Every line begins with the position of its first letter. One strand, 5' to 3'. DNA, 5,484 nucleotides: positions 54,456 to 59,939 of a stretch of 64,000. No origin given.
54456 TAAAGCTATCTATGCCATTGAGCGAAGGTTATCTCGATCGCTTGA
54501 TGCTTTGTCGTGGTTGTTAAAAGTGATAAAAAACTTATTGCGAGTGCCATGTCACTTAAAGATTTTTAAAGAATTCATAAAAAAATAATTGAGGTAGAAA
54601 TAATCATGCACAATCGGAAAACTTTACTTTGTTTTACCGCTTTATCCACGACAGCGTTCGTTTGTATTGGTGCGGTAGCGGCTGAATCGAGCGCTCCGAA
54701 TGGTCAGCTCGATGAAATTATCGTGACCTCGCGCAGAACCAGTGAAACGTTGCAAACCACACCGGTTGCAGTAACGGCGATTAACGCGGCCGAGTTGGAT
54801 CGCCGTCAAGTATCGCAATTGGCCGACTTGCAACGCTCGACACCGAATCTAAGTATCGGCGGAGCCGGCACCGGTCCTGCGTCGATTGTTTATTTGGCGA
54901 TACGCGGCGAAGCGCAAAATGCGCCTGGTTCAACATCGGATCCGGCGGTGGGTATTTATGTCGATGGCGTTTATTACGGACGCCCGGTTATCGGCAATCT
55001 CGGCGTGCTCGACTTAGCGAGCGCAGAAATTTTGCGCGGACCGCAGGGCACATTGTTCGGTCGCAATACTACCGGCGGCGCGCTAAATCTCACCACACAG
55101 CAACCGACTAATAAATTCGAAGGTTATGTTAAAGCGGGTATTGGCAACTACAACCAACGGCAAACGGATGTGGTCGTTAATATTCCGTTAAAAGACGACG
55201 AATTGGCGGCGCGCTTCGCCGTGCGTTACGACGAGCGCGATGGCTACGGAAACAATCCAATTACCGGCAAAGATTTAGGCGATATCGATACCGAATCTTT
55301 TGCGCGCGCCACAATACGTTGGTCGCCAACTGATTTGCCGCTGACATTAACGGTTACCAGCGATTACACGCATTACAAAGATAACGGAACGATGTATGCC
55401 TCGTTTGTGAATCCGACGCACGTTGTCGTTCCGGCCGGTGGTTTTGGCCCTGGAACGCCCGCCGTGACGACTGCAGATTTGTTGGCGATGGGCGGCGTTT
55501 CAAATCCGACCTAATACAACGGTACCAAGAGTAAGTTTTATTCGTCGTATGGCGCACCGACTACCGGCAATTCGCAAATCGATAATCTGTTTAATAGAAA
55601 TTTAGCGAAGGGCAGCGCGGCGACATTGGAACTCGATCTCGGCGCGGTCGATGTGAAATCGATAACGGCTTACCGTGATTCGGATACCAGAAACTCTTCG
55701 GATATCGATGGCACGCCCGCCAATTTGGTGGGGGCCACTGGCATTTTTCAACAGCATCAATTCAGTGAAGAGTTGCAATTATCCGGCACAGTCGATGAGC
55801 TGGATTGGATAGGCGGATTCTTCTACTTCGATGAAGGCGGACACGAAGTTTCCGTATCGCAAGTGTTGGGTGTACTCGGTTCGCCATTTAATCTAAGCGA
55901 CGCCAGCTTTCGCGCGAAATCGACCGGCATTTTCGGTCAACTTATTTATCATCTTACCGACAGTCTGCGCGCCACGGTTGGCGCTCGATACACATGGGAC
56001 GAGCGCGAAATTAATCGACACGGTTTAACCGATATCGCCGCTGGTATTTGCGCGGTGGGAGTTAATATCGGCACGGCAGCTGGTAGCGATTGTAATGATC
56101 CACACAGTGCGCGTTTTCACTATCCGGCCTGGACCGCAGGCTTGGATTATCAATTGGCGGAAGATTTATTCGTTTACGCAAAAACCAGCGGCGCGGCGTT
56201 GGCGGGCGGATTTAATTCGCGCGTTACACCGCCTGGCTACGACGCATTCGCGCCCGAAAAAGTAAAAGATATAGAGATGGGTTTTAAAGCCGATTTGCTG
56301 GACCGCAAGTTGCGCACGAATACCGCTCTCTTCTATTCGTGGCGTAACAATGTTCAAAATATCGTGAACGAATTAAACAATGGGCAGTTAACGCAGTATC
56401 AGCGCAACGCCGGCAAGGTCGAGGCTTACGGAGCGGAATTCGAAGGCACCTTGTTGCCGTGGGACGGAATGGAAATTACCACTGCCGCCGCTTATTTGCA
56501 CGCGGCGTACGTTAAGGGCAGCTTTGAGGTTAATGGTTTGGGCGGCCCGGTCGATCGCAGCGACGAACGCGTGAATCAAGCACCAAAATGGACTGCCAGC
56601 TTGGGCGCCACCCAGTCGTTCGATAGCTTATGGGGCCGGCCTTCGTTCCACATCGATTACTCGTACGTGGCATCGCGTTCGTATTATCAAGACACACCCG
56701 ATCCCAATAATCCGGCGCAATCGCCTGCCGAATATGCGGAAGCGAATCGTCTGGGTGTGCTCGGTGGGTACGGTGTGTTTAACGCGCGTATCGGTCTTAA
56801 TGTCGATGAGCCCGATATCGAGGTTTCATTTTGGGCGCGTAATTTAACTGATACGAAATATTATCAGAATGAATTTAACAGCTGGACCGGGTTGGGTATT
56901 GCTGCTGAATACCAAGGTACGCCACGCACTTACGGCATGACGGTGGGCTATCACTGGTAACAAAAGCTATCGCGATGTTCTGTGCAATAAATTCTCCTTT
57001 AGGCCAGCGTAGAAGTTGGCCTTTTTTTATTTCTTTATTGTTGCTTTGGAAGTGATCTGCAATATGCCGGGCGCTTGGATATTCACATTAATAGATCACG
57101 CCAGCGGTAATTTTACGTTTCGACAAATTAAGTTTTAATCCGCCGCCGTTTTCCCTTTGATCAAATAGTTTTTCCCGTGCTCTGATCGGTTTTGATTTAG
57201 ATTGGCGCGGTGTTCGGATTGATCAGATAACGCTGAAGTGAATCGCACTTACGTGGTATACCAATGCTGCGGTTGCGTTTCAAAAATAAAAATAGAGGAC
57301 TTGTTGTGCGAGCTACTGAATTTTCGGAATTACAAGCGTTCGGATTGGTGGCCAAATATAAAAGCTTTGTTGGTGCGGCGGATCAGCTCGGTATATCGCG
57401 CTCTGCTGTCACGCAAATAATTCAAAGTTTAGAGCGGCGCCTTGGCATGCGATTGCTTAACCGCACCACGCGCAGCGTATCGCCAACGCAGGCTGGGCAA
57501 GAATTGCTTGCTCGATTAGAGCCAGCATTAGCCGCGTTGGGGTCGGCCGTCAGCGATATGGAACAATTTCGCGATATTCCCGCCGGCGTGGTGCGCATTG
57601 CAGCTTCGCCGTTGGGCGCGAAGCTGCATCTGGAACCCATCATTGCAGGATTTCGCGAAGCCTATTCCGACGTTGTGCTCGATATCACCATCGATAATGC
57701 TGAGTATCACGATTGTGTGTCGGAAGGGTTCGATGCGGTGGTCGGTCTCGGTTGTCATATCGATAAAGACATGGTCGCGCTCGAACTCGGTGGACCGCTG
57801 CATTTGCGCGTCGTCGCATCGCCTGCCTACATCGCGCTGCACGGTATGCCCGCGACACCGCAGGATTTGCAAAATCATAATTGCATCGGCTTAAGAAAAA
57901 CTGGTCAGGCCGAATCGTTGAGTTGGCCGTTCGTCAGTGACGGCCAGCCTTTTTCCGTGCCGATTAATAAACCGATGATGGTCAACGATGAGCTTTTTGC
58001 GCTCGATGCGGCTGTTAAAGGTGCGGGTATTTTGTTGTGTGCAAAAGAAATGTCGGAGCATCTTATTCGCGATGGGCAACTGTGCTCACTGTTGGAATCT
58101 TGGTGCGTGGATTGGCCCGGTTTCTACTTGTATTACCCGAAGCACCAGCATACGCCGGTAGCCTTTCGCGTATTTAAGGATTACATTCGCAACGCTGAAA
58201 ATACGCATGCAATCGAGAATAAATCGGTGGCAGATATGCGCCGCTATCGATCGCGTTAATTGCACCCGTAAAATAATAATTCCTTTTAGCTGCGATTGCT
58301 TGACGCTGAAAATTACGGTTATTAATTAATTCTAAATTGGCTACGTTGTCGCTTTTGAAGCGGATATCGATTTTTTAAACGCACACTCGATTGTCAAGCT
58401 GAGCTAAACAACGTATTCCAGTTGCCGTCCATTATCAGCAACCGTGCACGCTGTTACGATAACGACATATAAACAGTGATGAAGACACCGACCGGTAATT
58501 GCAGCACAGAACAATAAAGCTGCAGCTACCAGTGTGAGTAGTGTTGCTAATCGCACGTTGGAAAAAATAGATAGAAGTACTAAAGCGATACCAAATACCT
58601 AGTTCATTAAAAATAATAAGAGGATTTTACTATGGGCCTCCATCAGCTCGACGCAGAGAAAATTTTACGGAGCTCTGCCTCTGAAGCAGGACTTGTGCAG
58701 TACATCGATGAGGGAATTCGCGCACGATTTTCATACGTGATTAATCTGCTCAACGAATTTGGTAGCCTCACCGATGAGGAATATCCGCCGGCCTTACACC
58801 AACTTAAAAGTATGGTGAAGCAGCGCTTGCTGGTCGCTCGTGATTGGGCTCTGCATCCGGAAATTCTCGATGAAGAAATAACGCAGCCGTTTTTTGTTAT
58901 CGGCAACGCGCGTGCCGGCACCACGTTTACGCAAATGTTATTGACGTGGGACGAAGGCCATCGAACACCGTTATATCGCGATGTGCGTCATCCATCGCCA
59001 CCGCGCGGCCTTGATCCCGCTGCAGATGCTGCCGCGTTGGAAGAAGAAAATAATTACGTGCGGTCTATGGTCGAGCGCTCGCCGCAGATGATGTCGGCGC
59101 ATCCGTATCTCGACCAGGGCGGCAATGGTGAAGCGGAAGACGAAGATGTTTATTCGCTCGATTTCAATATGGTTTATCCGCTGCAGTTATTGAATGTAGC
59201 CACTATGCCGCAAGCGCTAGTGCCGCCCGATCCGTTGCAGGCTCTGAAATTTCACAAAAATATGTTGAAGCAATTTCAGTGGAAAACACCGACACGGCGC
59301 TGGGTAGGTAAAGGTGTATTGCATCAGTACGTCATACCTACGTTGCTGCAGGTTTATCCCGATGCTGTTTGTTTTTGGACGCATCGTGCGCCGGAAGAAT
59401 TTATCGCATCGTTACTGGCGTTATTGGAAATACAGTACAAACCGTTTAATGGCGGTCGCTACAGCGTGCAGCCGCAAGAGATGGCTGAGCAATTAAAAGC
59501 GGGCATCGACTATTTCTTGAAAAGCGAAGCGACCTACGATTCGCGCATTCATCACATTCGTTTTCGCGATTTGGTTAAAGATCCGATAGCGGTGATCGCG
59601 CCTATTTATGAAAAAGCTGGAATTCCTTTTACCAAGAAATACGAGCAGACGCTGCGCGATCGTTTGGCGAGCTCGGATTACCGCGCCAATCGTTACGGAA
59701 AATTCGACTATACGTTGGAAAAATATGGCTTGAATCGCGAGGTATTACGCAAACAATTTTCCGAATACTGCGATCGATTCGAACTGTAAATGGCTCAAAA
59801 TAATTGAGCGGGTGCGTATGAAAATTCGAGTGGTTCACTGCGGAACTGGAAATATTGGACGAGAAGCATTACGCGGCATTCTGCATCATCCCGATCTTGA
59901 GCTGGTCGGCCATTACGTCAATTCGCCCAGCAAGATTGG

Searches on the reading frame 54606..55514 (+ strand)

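Call 9: search_protein_families(library=pfam, proteins=[window:54606-55514:+])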
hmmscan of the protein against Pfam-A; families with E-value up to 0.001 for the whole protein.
window:54606-55514:+ (302 aa): 1 family
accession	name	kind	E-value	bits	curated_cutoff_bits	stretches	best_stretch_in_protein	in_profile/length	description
PF07715.20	Plug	-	4.9e-15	56.4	23.9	1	49-159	2-107/107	TonB-dependent Receptor Plug Domain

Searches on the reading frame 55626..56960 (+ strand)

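Call 9: search_protein_families(library=pfam, proteins=[window:55626-56960:+])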
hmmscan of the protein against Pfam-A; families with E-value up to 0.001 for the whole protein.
window:55626-56960:+ (444 aa): 2 families
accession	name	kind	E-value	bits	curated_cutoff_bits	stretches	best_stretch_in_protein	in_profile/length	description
PF00593.30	TonB_dep_Rec_b-barrel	-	4.1e-36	126.2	27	1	9-407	79-436/436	TonB dependent receptor-like, beta-barrel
PF14905.12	OMP_b-brl_3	-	3.7e-05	23.4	27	1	210-354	215-341/408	Outer membrane protein beta-barrel family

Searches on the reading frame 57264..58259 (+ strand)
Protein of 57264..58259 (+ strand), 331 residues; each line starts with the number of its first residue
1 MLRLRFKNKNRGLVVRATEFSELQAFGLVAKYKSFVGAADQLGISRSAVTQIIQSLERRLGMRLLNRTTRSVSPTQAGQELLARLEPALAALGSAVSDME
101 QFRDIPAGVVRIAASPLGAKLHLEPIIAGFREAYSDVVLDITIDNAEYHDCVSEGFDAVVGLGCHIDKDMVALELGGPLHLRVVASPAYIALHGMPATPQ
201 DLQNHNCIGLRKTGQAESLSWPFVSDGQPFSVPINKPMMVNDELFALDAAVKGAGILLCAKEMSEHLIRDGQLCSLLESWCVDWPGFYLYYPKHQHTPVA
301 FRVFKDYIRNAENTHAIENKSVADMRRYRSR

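Call 9: search_protein_families(library=pfam, proteins=[window:57264-58259:+])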
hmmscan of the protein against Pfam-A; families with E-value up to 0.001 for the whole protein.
window:57264-58259:+ (331 aa): 2 families
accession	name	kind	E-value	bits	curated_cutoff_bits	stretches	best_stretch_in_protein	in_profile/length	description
PF03466.25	LysR_substrate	-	1.4e-27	96.9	28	1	106-310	4-206/209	LysR substrate binding domain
PF00126.33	HTH_1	-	6.4e-19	68.1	26.6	1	22-79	3-60/60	Bacterial regulatory helix-turn-helix protein, lysR family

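Call 46: find_homologous_proteins(query=window:57306-58259:+, max_evalue=1e-40)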
Query window:57306-58259:+ (317 aa): 1355 proteins with E <= 1e-40 among 6218 candidates; the best 120 are listed.
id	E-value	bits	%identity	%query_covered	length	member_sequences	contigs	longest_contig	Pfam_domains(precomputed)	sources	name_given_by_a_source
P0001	3.2e-210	715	100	100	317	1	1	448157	PF00126.34,PF03466.26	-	-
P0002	9.6e-118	411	61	94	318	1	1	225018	PF00126.34,PF03466.26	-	-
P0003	1.8e-106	374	57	94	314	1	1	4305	PF00126.34,PF03466.26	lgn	-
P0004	6.2e-80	287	45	94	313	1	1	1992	PF00126.34,PF03466.26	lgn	-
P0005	8.9e-80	286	46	93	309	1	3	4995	PF00126.34,PF03466.26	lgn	-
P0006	2.7e-78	281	48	93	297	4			PF00126.34,PF03466.26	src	-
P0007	6.9e-76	273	47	93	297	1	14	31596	PF00126.34,PF03466.26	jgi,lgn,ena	jgi:DNA-binding transcriptional LysR family regulator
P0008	9.3e-76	273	46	93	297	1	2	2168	PF00126.34,PF03466.26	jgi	jgi:DNA-binding transcriptional LysR family regulator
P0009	3.4e-75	271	47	93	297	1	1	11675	PF00126.34,PF03466.26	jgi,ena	-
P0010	6.5e-75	270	48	94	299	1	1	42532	PF00126.34,PF03466.26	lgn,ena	-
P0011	1.1e-74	269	43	94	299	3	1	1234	PF00126.34,PF03466.26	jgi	jgi:DNA-binding transcriptional LysR family regulator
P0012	1.4e-73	266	45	93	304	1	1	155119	PF00126.34,PF03466.26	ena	-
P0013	1.5e-73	266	47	93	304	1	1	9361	PF00126.34,PF03466.26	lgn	-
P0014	2.2e-73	265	45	94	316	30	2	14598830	PF00126.34,PF03466.26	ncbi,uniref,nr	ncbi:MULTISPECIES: LysR family transcriptional regulator [Sorangium]|uniref:LysR family transcriptio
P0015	2.4e-73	265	42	100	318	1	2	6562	PF00126.34,PF03466.26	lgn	-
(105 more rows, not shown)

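Call 47: find_encoding_contigs(protein=P0003, flank=5000, max_places=4)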
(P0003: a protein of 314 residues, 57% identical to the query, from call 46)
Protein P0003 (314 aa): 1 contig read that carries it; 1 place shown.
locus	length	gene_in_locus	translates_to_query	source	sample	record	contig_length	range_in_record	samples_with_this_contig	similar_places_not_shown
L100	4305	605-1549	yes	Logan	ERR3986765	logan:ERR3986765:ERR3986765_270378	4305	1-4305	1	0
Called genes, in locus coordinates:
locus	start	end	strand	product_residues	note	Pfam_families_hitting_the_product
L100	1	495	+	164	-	?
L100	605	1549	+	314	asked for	PF00126:HTH_1, PF03466:LysR_substrate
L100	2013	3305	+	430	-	PF00685:Sulfotransfer_1 (weak), PF13469:Sulfotransfer_3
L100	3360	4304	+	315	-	?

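Call 48: find_encoding_contigs(protein=P0005, flank=5000, max_places=4)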
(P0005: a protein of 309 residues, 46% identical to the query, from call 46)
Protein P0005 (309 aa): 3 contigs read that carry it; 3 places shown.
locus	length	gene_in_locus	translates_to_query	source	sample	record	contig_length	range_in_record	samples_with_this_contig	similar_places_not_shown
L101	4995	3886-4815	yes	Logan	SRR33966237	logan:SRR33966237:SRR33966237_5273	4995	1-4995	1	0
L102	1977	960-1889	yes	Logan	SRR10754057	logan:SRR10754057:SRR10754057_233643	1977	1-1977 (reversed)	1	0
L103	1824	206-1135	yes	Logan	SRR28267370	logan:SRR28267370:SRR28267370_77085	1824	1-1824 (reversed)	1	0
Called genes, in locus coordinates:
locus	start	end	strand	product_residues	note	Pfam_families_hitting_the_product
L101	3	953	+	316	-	?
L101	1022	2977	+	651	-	PF12969:DUF3857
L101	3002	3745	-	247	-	PF00106:adh_short, PF01370:Epimerase (faint), PF08659:KR, PF13561:adh_short_C2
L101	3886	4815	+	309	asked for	PF00126:HTH_1, PF03466:LysR_substrate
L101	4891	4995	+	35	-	?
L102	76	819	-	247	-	PF00106:adh_short, PF01370:Epimerase (faint), PF08659:KR, PF13561:adh_short_C2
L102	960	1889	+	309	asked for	PF00126:HTH_1, PF03466:LysR_substrate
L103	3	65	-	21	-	?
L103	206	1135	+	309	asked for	PF00126:HTH_1, PF03466:LysR_substrate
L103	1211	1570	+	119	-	PF13565:HTH_32 (weak)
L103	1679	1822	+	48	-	?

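Call 53: find_homologous_proteins(query=L100:2013-3302:+, max_evalue=1e-80)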
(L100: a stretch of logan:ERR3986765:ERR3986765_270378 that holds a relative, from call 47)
Query L100:2013-3302:+ (430 aa): 265 proteins with E <= 1e-80 among 5960 candidates; the best 120 are listed.
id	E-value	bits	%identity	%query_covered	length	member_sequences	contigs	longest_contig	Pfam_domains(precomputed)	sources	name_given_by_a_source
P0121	3.0e-292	987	100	100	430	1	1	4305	PF13469.13,PF00685.34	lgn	-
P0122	1.6e-224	763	76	99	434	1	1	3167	PF13469.13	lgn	-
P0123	1.1e-217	741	73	100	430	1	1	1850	PF13469.13,PF00685.34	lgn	-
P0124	2.7e-206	703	74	93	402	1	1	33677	PF13469.13,PF00685.34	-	-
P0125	2.8e-197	674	70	94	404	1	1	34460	PF13469.13,PF00685.34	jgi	jgi:hypothetical protein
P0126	4.2e-196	670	66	98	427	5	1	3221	PF13469.13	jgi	jgi:hypothetical protein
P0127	1.6e-189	648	65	98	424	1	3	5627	PF13469.13,PF00685.34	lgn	-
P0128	1.9e-185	635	64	98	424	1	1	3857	PF13469.13,PF00685.34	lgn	-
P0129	1.2e-181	622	62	98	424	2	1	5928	PF13469.13,PF00685.34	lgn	-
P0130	3.7e-180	617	61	98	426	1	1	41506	PF13469.13,PF00685.34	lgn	-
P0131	1.2e-179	616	61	98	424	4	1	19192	PF13469.13,PF00685.34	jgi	jgi:Sulfotransferase family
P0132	2.0e-178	612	61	98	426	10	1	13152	PF13469.13,PF00685.34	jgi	-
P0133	3.2e-174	598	60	98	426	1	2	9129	PF13469.13,PF00685.34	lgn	-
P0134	1.5e-173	595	61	98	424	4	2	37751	PF13469.13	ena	-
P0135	1.3e-172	592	60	98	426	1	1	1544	PF13469.13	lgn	-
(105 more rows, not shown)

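Call 54: find_encoding_contigs(protein=P0122, flank=4000, max_places=2)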
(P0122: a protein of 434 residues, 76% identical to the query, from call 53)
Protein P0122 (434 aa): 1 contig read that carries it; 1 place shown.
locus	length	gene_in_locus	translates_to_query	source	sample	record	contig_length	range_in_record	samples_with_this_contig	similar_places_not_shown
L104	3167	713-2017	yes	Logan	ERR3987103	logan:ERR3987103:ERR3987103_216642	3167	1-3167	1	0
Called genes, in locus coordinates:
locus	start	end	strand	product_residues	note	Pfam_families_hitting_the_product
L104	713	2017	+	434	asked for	PF13469:Sulfotransfer_3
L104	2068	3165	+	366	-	?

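Call 55: find_encoding_contigs(protein=P0123, flank=4000, max_places=2)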
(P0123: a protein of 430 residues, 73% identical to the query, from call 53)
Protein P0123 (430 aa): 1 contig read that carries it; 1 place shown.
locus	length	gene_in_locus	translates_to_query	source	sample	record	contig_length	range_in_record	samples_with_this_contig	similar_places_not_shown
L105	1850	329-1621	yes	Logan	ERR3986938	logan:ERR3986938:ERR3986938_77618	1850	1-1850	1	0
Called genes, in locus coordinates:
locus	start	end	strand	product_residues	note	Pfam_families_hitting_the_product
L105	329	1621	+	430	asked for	PF00685:Sulfotransfer_1 (weak), PF13469:Sulfotransfer_3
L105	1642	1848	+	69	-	?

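Call 56: find_encoding_contigs(protein=P0125, flank=6000, max_places=2)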
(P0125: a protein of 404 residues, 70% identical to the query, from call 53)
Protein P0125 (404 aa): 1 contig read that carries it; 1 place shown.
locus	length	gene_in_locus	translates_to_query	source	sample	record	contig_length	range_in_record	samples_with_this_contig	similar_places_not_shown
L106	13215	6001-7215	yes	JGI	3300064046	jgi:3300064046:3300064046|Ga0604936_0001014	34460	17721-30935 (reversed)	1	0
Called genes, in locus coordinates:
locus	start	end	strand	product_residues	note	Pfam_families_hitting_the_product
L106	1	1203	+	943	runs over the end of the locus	PF04185:Phosphoesterase (faint)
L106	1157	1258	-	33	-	-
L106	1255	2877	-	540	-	PF07719:TPR_2 (faint)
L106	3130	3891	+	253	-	PF02698:DUF218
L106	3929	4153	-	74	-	-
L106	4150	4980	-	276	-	PF12710:HAD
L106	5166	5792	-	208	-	PF00440:TetR_N, PF17938:TetR_C_29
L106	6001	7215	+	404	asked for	PF00685:Sulfotransfer_1 (weak), PF13469:Sulfotransfer_3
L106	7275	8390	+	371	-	PF06742:DUF1214 (weak)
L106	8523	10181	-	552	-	-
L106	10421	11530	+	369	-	-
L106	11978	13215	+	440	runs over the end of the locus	PF03150:CCP_MauG, PF00034:Cytochrom_C (faint)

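Call 57: find_encoding_contigs(protein=P0126, flank=4000, max_places=2)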
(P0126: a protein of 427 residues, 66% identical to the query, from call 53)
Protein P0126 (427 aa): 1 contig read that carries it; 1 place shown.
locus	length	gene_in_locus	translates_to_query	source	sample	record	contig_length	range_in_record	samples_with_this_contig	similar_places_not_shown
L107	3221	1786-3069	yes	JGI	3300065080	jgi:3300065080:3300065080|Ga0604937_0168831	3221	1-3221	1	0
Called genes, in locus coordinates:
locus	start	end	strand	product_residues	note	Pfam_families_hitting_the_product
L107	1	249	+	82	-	?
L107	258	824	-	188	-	-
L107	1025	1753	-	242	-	PF00440:TetR_N, PF17938:TetR_C_29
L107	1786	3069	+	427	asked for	PF13469:Sulfotransfer_3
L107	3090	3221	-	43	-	?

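Call 59: find_encoding_contigs(protein=P0127, flank=5000, max_places=3)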
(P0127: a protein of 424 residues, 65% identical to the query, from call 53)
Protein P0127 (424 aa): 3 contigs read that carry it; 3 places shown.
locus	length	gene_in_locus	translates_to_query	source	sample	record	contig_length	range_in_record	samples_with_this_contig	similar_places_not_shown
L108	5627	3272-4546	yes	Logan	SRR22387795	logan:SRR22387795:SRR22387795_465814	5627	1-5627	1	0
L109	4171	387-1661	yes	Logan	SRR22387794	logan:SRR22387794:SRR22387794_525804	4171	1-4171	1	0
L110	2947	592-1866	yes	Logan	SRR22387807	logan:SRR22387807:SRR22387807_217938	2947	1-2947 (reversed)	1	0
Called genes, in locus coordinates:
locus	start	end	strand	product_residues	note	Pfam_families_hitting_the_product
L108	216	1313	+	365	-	-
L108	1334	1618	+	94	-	PF13304:AAA_21, PF13175:AAA_15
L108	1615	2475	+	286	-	-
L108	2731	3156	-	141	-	PF00440:TetR_N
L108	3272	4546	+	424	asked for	PF00685:Sulfotransfer_1 (faint), PF13469:Sulfotransfer_3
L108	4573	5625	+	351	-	?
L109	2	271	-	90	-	?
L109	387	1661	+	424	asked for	PF00685:Sulfotransfer_1 (faint), PF13469:Sulfotransfer_3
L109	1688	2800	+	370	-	PF06742:DUF1214 (weak)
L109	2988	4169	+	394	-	?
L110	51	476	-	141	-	PF00440:TetR_N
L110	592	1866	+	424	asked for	PF00685:Sulfotransfer_1 (faint), PF13469:Sulfotransfer_3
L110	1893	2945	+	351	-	?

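Call 60: find_encoding_contigs(protein=P0129, flank=5000, max_places=2)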
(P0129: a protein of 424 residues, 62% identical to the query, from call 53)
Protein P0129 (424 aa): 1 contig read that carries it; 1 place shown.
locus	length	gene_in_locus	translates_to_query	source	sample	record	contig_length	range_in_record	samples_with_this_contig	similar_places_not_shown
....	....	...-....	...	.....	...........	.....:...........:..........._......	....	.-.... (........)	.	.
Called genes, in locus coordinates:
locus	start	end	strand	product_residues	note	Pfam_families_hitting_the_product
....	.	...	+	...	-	?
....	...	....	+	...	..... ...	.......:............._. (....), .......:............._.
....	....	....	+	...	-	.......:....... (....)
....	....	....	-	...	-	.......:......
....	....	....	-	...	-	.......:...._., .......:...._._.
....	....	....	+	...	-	?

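Call 61: find_encoding_contigs(protein=P0130, flank=8000, max_places=2)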
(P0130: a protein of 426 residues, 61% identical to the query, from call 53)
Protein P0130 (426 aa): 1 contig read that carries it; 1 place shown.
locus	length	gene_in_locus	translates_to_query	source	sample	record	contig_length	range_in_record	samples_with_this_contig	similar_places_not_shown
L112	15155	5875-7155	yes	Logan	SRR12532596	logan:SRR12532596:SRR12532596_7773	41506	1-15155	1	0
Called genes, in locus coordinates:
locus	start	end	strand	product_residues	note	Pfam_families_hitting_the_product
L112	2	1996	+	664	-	?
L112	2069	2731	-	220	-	-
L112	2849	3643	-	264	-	PF00106:adh_short, PF08659:KR, PF13561:adh_short_C2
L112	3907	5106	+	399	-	PF00355:Rieske, PF00848:Ring_hydroxyl_A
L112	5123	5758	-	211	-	PF00440:TetR_N, PF17938:TetR_C_29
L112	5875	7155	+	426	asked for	PF00685:Sulfotransfer_1, PF13469:Sulfotransfer_3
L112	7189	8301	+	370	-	PF06742:DUF1214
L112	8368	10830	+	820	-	PF07715:Plug, PF00593:TonB_dep_Rec_b-barrel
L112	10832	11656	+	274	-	PF00106:adh_short, PF08659:KR, PF23441:SDR, PF13561:adh_short_C2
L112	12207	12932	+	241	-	PF07110:EthD (weak)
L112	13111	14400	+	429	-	PF03137:OATP (faint), PF07690:MFS_1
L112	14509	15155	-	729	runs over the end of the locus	PF07715:Plug, PF00593:TonB_dep_Rec_b-barrel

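Call 83: search_solved_structures(query=window:57306-58259:+, max_evalue=1e-10)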
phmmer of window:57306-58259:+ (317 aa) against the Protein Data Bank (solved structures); distinct sequences matched with E-value up to 1e-10: 10.
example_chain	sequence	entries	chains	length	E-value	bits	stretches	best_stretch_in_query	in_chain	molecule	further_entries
3hhg_A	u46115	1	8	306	1.8e-32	116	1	4-294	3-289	Transcriptional regulator, LysR family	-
3mz1_A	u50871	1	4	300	5.8e-27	97.9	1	9-295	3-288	Putative transcriptional regulator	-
3t1b_A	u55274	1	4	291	1.4e-24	90.1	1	7-294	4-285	Transcriptional regulator, LysR family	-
3szp_A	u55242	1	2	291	1.4e-24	90.1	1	7-294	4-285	Transcriptional regulator, LysR family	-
9hh1_A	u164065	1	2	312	1.7e-20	76.7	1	5-295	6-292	Transcriptional regulator, LysR family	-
5x0n_A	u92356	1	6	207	1.1e-15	60.9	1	94-295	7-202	LysR family transcriptional regulator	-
5fhk_A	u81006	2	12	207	1.3e-15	60.6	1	94-295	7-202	LysR family transcriptional regulator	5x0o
9bce_A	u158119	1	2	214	2.1e-14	56.7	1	94-293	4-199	Transcriptional regulator LysR family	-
3hhf_B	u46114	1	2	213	5.2e-14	55.4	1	90-294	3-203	Transcriptional regulator, LysR family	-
8y6u_H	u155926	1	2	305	2e-13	53.5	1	6-282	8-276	Glycine cleavage system transcriptional activator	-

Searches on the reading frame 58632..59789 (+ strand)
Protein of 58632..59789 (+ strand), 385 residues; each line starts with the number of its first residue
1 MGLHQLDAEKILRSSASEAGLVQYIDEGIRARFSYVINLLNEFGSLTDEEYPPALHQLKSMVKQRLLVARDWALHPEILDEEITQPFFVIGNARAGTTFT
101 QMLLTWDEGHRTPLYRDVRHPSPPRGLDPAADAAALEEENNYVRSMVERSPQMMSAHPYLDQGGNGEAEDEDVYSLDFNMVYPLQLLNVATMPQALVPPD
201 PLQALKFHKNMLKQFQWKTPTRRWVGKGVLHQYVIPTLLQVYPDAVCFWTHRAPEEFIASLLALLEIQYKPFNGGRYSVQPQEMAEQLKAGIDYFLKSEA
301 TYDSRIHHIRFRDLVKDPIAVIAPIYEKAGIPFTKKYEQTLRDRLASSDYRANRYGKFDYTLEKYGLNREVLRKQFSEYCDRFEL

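Call 9: search_protein_families(library=pfam, proteins=[window:58632-59789:+])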
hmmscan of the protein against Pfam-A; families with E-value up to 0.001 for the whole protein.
window:58632-59789:+ (385 aa): 1 family
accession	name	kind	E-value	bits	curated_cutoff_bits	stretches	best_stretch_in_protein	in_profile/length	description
PF13469.12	Sulfotransfer_3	-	5.4e-20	73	27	1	86-334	1-215/216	Sulfotransferase family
